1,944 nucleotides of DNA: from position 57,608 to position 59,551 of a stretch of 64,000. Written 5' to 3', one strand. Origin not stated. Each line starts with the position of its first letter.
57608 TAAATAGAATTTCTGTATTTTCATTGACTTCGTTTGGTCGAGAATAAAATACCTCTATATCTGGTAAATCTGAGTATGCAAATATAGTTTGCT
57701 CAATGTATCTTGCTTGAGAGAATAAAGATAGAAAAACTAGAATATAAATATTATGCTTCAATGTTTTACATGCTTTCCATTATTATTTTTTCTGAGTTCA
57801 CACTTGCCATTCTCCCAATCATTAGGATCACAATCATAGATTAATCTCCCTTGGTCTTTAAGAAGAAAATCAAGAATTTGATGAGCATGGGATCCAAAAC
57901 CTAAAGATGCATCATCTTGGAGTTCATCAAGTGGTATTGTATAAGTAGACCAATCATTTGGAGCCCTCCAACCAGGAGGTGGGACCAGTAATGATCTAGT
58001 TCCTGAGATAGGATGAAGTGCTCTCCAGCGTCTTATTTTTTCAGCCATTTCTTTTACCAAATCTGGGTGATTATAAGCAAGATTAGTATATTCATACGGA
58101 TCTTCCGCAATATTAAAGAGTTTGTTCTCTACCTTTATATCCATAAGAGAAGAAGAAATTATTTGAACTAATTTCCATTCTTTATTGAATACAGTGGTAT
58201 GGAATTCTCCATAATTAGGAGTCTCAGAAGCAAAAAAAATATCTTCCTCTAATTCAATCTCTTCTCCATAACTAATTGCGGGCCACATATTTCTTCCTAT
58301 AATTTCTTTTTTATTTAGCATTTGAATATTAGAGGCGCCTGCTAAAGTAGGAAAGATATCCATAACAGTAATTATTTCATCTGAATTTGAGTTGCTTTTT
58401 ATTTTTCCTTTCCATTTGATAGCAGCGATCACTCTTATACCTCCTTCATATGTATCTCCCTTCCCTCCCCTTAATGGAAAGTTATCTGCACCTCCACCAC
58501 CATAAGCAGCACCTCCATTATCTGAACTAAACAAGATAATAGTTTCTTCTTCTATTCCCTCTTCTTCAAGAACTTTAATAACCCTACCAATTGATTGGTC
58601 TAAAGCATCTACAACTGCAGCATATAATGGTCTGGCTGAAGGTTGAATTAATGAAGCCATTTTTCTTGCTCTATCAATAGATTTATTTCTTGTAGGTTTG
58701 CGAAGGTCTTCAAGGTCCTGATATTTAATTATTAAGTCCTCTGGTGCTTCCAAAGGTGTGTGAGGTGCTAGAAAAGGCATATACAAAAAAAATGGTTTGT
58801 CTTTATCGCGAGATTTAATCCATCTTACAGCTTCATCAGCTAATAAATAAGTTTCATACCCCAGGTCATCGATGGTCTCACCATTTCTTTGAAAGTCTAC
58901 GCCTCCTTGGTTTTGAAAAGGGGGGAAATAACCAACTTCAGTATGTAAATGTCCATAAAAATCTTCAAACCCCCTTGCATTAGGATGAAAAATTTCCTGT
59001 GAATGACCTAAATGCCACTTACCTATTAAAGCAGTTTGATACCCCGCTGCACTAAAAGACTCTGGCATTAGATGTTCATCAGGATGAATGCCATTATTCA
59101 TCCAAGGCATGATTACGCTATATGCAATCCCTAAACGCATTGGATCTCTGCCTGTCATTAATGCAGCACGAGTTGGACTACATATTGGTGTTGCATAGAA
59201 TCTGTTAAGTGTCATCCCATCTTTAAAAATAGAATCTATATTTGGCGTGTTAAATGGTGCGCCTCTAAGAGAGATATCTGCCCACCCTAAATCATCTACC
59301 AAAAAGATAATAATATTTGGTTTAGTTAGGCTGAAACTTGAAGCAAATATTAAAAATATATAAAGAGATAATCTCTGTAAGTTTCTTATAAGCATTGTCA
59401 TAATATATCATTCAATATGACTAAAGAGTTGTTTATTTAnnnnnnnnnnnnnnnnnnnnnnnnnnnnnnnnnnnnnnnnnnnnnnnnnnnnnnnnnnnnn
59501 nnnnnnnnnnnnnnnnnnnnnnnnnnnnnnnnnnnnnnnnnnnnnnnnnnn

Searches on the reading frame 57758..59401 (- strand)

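Call 30: search_protein_families(library=pfam, proteins=[window:57758-59401:-], max_evalue=0.0001)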
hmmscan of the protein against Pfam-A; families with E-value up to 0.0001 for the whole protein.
window:57758-59401:- (547 aa): 3 families
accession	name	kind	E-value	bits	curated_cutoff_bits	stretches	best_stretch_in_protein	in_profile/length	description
PF00884.28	Sulfatase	-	2.1e-55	188.6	25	1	28-357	1-299/301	Sulfatase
PF16347.10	SGSH_C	-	1.8e-06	28.6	29.3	1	318-458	12-150/154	N-sulphoglucosamine sulphohydrolase, C-terminal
PF01663.27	Phosphodiest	-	8.6e-06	26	23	0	257-300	181-224/342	Type I phosphodiesterase / nucleotide pyrophosphatase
